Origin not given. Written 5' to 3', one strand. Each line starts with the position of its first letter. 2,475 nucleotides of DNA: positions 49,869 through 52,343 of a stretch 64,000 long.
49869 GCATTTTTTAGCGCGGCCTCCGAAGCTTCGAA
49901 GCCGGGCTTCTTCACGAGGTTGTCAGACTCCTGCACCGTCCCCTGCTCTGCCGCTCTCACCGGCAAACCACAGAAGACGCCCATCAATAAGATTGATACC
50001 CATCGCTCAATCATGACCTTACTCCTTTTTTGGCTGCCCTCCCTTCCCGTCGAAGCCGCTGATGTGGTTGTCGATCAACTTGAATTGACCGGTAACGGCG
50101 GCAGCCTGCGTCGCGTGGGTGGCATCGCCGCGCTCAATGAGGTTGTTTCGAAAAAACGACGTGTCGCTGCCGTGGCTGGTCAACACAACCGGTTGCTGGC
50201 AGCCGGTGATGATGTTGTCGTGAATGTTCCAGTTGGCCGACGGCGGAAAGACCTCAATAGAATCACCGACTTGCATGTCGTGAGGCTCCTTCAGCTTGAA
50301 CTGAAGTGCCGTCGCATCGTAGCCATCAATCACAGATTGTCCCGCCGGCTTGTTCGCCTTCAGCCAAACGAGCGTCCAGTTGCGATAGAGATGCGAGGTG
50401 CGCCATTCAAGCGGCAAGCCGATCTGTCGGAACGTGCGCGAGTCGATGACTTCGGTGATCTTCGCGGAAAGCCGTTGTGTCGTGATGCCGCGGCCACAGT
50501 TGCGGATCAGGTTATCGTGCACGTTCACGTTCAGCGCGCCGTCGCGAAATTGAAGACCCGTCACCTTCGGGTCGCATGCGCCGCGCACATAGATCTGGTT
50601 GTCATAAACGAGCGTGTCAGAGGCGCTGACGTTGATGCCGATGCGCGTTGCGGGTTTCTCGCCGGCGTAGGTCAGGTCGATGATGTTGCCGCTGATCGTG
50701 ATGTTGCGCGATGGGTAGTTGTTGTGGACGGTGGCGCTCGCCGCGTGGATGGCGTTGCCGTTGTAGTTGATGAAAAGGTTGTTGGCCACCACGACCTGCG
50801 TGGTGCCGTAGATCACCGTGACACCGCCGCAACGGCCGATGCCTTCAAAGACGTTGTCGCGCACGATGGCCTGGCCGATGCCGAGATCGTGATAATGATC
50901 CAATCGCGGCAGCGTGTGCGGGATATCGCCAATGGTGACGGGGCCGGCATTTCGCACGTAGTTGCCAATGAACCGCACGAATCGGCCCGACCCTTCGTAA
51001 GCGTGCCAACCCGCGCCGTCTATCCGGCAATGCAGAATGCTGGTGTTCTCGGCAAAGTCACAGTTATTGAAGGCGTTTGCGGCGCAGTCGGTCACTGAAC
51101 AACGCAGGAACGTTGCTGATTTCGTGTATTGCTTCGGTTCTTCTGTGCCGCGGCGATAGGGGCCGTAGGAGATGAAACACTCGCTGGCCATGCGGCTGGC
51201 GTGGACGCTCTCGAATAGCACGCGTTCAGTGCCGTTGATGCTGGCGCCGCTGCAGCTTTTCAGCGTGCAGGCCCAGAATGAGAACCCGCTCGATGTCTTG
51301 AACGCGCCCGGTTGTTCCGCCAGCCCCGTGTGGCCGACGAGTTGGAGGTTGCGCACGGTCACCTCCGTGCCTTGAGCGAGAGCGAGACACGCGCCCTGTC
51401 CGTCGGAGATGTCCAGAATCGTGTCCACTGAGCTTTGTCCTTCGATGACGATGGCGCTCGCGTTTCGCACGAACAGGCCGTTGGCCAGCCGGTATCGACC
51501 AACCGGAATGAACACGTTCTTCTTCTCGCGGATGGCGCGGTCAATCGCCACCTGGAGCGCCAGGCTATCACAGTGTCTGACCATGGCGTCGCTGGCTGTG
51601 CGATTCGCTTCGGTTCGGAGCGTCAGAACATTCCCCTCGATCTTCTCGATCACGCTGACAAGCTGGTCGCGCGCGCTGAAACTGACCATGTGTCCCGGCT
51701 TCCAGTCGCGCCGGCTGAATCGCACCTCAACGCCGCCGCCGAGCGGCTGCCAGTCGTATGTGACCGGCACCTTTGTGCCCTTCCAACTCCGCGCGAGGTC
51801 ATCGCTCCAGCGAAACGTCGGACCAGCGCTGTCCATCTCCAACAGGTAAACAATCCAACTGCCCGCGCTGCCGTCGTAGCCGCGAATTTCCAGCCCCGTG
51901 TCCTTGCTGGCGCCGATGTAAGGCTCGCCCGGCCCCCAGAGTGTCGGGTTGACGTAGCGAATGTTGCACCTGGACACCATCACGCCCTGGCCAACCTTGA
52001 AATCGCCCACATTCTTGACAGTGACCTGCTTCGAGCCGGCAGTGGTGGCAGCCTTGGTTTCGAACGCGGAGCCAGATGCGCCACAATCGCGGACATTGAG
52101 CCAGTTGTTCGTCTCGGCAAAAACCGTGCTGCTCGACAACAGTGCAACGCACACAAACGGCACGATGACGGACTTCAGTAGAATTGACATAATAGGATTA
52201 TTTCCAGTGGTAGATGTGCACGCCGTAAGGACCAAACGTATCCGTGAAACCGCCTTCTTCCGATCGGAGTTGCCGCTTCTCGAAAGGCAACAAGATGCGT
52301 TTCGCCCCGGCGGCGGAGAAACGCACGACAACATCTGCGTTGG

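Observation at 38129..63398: Dense locus of eight Tat-exported cofactor-type enzymes: candidate periplasmic redox/PLP-assisted glycan deconstruction system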

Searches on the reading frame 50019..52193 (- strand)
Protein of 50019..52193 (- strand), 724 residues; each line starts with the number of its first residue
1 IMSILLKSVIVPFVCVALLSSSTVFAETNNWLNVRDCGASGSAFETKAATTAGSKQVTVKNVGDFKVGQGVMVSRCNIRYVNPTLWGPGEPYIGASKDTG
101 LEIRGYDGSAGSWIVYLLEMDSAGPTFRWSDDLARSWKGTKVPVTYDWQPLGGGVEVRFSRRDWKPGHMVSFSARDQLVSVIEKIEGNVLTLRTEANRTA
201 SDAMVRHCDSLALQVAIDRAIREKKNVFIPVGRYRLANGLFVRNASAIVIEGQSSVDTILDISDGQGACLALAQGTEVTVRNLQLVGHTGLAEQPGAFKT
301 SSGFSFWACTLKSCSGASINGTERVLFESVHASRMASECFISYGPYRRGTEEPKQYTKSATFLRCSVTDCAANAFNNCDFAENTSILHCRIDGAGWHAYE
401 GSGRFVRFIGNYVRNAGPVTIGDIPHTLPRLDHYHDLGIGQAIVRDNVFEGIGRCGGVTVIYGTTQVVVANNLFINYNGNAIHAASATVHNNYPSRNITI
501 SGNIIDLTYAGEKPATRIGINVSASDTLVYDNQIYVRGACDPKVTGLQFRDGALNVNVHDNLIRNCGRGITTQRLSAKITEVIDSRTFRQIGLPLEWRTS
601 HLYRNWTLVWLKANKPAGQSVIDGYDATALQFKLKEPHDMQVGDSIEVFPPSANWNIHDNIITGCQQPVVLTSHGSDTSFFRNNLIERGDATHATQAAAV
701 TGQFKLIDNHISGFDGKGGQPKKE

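Call 6: search_protein_families(library=pfam, proteins=[window:50019-52193:-], max_evalue=0.01)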
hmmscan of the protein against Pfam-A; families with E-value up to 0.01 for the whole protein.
window:50019-52193:- (724 aa): 2 families
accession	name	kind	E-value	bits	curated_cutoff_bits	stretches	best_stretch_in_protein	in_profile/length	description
PF13229.12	Beta_helix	-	7.6e-10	39.1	25.9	1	442-577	11-125/158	Right handed beta helix region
PF05048.19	NosD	-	0.0079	16.1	23.6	0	461-571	21-154/212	Periplasmic copper-binding protein (NosD)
